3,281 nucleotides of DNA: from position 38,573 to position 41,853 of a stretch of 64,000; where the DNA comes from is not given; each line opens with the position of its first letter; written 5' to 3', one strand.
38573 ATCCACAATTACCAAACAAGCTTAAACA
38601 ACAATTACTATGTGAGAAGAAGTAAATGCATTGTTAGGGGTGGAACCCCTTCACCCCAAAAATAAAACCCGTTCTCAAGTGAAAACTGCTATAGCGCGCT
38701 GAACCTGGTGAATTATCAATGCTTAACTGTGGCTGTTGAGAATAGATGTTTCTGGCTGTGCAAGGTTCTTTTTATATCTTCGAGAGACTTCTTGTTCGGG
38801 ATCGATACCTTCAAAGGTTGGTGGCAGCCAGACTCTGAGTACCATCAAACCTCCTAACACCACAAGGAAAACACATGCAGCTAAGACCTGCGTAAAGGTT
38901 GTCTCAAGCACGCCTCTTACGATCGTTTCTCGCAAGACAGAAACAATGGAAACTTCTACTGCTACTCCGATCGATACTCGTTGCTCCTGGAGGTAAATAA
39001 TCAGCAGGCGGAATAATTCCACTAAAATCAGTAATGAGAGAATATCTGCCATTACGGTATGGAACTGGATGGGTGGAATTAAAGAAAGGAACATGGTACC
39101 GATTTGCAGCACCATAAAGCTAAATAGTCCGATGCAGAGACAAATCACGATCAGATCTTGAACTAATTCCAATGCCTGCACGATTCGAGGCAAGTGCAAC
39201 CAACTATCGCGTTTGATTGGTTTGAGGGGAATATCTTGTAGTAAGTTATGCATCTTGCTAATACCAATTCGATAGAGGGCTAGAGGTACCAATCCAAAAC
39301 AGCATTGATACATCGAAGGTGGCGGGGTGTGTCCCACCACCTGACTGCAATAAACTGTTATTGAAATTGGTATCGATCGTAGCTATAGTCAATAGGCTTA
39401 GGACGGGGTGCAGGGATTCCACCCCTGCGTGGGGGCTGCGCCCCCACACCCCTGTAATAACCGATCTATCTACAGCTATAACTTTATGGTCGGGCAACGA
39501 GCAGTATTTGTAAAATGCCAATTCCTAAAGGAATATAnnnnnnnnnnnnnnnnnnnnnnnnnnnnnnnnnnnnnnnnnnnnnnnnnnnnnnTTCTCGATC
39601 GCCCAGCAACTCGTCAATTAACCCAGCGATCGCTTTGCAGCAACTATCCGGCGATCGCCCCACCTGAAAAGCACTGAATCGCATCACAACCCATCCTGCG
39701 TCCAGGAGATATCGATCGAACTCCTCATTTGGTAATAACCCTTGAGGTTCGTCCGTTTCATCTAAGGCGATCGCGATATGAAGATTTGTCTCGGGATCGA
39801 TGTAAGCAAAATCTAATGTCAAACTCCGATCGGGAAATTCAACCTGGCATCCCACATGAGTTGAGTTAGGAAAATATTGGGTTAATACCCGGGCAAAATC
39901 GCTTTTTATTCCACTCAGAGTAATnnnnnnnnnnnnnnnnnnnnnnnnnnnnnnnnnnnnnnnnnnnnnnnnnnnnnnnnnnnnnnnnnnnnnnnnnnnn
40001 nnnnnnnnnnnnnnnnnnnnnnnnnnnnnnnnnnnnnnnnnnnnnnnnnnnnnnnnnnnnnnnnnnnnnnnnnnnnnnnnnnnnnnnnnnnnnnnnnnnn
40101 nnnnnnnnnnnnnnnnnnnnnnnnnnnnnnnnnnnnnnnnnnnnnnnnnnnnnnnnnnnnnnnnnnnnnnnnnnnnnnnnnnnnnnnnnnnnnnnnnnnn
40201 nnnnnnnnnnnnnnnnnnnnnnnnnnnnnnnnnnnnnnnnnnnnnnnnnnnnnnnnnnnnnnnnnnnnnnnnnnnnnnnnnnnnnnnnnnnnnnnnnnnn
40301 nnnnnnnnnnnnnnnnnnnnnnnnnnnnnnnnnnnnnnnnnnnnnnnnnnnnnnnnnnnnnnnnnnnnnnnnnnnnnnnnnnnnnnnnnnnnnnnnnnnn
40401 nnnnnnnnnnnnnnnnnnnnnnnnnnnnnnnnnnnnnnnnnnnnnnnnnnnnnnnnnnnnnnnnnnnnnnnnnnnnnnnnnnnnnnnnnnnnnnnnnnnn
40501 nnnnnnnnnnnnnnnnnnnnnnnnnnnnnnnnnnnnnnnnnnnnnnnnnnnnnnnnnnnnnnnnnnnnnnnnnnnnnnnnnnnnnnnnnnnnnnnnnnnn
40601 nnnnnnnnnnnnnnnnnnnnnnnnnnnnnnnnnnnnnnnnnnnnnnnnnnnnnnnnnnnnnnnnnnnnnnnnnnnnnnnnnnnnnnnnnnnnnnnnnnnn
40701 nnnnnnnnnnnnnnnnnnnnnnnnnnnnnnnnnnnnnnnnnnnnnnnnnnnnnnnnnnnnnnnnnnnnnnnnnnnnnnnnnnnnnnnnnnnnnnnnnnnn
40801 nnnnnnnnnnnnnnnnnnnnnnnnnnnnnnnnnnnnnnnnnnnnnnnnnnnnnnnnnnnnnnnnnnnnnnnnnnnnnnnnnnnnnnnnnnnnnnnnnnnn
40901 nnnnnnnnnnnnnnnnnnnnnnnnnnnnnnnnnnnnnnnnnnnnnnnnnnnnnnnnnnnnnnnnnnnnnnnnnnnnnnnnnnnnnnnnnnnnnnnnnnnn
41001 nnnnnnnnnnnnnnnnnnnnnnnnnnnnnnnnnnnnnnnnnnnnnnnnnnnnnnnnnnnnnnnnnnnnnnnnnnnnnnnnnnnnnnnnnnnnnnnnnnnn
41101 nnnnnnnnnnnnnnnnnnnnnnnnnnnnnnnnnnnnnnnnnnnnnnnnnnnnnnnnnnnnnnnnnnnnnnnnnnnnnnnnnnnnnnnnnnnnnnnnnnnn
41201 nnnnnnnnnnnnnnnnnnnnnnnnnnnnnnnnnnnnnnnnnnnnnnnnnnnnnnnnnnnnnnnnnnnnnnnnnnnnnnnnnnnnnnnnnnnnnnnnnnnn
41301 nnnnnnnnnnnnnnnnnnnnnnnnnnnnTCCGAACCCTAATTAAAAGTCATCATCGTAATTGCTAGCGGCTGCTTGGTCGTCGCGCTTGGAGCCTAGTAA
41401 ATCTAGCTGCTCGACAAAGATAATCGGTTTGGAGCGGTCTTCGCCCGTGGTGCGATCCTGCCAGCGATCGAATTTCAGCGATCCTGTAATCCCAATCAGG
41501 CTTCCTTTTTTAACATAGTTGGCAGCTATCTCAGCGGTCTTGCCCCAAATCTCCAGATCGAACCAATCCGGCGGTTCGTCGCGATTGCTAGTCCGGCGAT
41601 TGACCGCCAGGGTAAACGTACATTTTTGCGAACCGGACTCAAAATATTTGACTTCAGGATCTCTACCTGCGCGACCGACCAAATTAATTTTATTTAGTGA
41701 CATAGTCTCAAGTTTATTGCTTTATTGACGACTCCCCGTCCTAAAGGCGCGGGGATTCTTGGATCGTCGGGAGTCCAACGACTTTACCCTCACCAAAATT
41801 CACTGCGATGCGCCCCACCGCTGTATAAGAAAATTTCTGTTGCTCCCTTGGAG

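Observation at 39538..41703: ssb followed directly by a CDF metal exporter and a membrane-anchored DUF559/PD-(D/E)xK-like protein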

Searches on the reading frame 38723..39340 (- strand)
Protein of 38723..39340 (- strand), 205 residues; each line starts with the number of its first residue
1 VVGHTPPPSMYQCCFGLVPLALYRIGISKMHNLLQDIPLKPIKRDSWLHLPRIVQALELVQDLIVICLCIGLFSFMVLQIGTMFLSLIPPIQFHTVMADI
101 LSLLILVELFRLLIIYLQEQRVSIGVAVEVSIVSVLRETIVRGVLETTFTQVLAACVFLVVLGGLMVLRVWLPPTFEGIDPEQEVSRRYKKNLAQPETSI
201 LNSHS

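Call 3: search_protein_families(library=pfam, proteins=[window:38723-39340:-], max_evalue=1)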
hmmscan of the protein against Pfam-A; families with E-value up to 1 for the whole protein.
window:38723-39340:- (205 aa): 2 families
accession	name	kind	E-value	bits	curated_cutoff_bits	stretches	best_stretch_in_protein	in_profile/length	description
PF06146.17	PsiE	-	1.9e-10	41.4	23.9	1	63-164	9-112/122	Phosphate-starvation-inducible E family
PF25452.1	TM225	-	0.11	12.9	27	1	55-119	61-123/165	TM225-like domain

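Call 4: search_protein_families(library=ncbifam, proteins=[window:38723-39340:-], max_evalue=1)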
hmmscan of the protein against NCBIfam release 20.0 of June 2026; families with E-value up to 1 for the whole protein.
window:38723-39340:- (205 aa): 2 families
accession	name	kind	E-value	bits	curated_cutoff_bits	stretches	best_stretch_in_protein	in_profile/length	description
NF002763.0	PRK02833.1-1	equivalog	1.6e-06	27.9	138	1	55-169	13-129/143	phosphate-starvation-inducible protein PsiE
NF002707.0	PRK02509.1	equivalog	0.16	9.8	949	1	50-158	103-211/983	hypothetical protein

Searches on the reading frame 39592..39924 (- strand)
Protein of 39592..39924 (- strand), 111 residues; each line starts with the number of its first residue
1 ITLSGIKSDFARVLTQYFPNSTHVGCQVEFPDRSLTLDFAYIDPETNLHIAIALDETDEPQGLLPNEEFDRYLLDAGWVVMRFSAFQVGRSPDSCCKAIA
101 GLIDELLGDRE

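Call 32: search_solved_structures(query=A3, max_evalue=10, show_alignments=4)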
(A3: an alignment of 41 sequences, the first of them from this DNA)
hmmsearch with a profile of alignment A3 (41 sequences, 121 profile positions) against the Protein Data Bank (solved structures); distinct sequences matched with E-value up to 10: 1.
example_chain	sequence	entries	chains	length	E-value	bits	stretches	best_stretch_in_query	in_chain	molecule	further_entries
6hln_B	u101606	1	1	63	1.2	12.7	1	69-101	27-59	Genome polyprotein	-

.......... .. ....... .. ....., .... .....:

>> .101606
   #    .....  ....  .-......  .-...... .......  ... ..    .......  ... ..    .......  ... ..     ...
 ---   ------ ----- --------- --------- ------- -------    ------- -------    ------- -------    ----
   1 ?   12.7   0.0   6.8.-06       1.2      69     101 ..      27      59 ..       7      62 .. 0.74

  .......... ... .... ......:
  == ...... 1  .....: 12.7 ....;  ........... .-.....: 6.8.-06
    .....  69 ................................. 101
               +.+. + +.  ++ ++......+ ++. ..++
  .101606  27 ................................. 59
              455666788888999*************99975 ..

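Call 44: find_related_loci(query=A3, collection=metagenome_contigs, flank=4000)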
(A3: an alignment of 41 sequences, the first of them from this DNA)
Query A3 (111 aa) in metagenome_contigs; peptide patterns used: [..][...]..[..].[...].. (x = any residue, [..] = any of these).
600 stretches matched a pattern (row limit reached: there are more); 337 encode a relative of the query (tblastn E <= 1e-3); the best 80 are kept; 80 distinct loci.
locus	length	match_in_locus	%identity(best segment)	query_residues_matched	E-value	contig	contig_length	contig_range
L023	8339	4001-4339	45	7-109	2e-24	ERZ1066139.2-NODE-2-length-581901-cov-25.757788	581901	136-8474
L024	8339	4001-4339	45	7-109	2e-24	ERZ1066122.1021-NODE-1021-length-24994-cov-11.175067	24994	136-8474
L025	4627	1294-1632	43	7-109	3e-23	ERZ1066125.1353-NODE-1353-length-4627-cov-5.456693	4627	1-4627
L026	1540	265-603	43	7-109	3e-22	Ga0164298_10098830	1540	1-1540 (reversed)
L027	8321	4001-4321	44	7-103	2e-21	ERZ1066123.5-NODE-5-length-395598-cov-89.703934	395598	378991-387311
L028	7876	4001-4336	44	7-109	1e-20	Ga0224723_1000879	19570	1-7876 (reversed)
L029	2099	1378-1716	38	7-109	9e-20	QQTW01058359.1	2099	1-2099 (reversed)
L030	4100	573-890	42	13-109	1e-19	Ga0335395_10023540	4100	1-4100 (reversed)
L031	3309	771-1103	39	7-109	8e-20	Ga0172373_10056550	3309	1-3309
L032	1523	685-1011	41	10-109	1e-19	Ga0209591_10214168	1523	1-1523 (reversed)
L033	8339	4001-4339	39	7-109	1e-19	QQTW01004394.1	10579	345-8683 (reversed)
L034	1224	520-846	38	10-110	2e-19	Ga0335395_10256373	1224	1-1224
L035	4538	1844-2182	37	7-109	3e-19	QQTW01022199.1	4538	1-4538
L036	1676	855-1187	40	10-110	6e-19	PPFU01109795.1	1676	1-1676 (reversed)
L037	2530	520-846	40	10-109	8e-19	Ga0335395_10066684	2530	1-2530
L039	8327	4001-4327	39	7-109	1e-18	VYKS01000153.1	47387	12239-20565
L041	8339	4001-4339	38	7-111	4e-18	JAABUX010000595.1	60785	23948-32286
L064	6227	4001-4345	36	7-109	1e-14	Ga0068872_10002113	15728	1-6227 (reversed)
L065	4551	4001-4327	36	10-108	1e-14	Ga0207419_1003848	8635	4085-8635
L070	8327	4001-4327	30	7-110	1e-13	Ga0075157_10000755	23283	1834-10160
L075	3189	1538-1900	31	5-109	3e-13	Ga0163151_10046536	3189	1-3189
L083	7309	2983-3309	33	10-110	1e-12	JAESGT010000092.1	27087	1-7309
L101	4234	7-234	37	38-107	4e-11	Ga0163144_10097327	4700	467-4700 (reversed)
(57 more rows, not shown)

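Call 45: predict_structure(alignment_id=A3)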
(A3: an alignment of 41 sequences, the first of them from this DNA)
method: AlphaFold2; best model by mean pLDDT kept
length: 111 residues; sequences in the alignment: 41
mean_pLDDT: 90.5   pTM: 0.83
mean pLDDT of the five models: 90.5, 90.5, 89.7, 89.4, 89.4
residues with pLDDT >= 90: 89; 70-90: 10; 50-70: 10; < 50: 2
segments of 3 or more residues with pLDDT < 50: none
pLDDT, mean of each block of 10 residues (from residue 1): 90 97 95 94 97 80 70 95 95 98 89 49
secondary structure, 60 per line:
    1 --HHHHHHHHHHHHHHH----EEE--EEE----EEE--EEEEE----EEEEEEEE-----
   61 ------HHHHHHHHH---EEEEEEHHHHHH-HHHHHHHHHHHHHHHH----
elements in order: H3-17 E22-24 E27-29 E34-36 E39-43 E48-55 H67-75 E79-84 H85-90 H92-107

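Call 78: search_protein_families(library=pfam, proteins=[L039:2793-3524:+, L041:555-3500:+, L041:4511-5362:+, L064:2242-3627:+, L083:3432-5015:+, L101:1884-2567:+, L070:3200-3796:+, L065:2925-3563:+, L075:485-1213:+, L023:4697-6265:+], max_evalue=0.001)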
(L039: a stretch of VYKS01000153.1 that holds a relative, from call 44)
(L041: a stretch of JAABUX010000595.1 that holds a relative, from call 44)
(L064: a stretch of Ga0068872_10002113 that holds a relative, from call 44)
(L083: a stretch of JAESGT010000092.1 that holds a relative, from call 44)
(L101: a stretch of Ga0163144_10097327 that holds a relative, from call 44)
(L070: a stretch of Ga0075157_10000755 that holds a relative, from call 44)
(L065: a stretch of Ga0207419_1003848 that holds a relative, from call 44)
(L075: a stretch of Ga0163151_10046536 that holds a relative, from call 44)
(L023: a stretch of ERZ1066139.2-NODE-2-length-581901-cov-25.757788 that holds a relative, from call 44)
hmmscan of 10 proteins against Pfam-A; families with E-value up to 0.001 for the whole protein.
L039:2793-3524:+ (243 aa): 3 families
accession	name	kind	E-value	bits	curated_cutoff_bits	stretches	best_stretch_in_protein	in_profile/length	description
PF04002.20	RadC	-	2e-38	131.5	22.1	1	116-233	2-119/121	RadC-like JAB domain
PF20582.4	UPF0758_N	-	1.9e-22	79.5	27.1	1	8-91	1-76/77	UPF0758 N-terminal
PF00633.29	HHH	-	0.00018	21.6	24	1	69-96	2-29/30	Helix-hairpin-helix motif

L041:555-3500:+ (981 aa): 2 families
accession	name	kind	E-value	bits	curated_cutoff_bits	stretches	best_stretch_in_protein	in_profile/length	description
PF08751.17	TrwC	-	2.4e-72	244.4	25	1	46-310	3-283/286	TrwC relaxase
PF12965.13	DUF3854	-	1.8e-42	144.8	23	1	713-836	1-128/130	Domain of unknown function (DUF3854)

L041:4511-5362:+ (283 aa): 0 families

L064:2242-3627:+ (461 aa): 2 families
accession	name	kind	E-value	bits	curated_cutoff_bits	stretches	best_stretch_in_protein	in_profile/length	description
PF08378.17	NERD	-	1.7e-08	35.3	22.1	1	22-135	2-109/111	Nuclease-related domain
PF25199.1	nSTAND_NTPase5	-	0.00067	19.9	34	0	213-283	13-75/145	Novel STAND NTPase 5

L083:3432-5015:+ (527 aa): 1 family
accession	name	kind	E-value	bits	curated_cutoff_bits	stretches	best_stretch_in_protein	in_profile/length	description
PF00004.35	AAA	-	5.6e-21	75.8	21.2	1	270-398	1-130/131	ATPase family associated with various cellular activities (AAA)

L101:1884-2567:+ (227 aa): 1 family
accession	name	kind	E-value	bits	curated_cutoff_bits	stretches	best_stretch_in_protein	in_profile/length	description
PF02586.19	SRAP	-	4.7e-85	284.9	27.1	1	1-213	1-214/214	SOS response associated peptidase (SRAP)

L070:3200-3796:+ (198 aa): 5 families
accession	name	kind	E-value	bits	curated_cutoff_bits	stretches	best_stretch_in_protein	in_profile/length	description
PF01330.27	RuvA_N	-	1e-21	77.2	23.6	1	1-62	1-61/61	RuvA N terminal domain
PF14520.12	HHH_5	-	4.4e-17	62.7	27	1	72-130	1-57/57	Helix-hairpin-helix domain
PF00633.29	HHH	-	1e-07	31.9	24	0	100-125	3-28/30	Helix-hairpin-helix motif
PF07499.19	RuvA_C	-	4.2e-05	24.4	24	1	153-197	2-44/47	RuvA, C-terminal domain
PF01367.25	5_3_exonuc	-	0.00067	20.5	40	0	106-129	16-39/97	5'-3' exonuclease, C-terminal SAM fold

L065:2925-3563:+ (212 aa): 1 family
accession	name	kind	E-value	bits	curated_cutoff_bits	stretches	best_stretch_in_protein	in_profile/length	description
PF20538.3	DUF6753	-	2.6e-76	256.4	27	1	4-208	8-216/217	Family of unknown function (DUF6753)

L075:485-1213:+ (242 aa): 1 family
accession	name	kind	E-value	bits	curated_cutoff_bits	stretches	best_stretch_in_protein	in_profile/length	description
PF16289.11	PIN_12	-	1.8e-23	84.2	32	1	4-179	1-172/172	PIN domain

L023:4697-6265:+ (522 aa): 1 family
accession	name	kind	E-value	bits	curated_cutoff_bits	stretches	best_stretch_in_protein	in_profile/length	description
PF00149.33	Metallophos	-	6.1e-07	30.5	21.5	1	50-146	2-75/191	Calcineurin-like phosphoesterase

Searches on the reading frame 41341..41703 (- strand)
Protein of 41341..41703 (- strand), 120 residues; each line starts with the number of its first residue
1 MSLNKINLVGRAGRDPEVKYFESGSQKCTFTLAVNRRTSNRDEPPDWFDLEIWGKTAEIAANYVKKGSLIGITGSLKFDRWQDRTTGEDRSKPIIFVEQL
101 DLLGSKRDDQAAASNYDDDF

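Call 3: search_protein_families(library=pfam, proteins=[window:41341-41703:-], max_evalue=1)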
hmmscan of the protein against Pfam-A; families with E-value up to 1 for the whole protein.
window:41341-41703:- (120 aa): 1 family
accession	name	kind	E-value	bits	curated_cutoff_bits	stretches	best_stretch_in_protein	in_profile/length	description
PF00436.31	SSB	-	3.1e-30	104.7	26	1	3-102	1-103/104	Single-strand binding protein family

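Call 4: search_protein_families(library=ncbifam, proteins=[window:41341-41703:-], max_evalue=1)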
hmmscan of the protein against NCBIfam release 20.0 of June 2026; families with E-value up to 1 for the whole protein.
window:41341-41703:- (120 aa): 17 families
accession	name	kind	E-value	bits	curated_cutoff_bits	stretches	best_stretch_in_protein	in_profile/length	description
NF005674.0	PRK07459.1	equivalog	1.6e-58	195.9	161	1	1-116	1-114/121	single-stranded DNA-binding protein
TIGR00621.2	ssb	subfamily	5.2e-36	124.5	53.95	1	2-115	3-119/165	single-stranded DNA-binding protein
NF006297.0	PRK08486.1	equivalog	3.6e-26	92.4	212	1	4-115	3-117/182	single-stranded DNA-binding protein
NF005406.0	PRK06958.1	subfamily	1.7e-19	71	252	1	2-116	3-121/182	single-stranded DNA-binding protein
NF006533.0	PRK09010.1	subfamily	8e-19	68.2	260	1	3-114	6-124/177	single-stranded DNA-binding protein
NF006445.0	PRK08763.1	subfamily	1.3e-17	64.5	246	1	3-110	5-115/164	single-stranded DNA-binding protein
NF005580.0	PRK07275.1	subfamily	8e-17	61.9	254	1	3-109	2-109/162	single-stranded DNA-binding protein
NF005241.0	PRK06751.1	equivalog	5.8e-16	59.1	313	1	3-82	2-83/173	single-stranded DNA-binding protein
NF004357.0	PRK05733.1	subfamily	6.5e-16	58.8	241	1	3-113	5-121/172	single-stranded DNA-binding protein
NF005579.0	PRK07274.1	equivalog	1e-14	54.4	169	1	3-118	2-117/131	single-stranded DNA-binding protein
NF005242.0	PRK06752.1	equivalog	6.5e-14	52.1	189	1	3-108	2-108/112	single-stranded DNA-binding protein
NF010292.0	PRK13732.1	subfamily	7.1e-13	48.8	265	1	3-85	6-93/175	single-stranded DNA-binding protein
NF005170.0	PRK06642.1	equivalog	1.9e-12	47.2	270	1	2-111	4-122/152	single-stranded DNA-binding protein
NF004948.0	PRK06293.1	equivalog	7e-12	45.6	156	1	6-110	4-106/161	single-stranded DNA-binding protein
NF004972.0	PRK06341.1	equivalog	2e-10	40.9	254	1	2-114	4-125/166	single-stranded DNA-binding protein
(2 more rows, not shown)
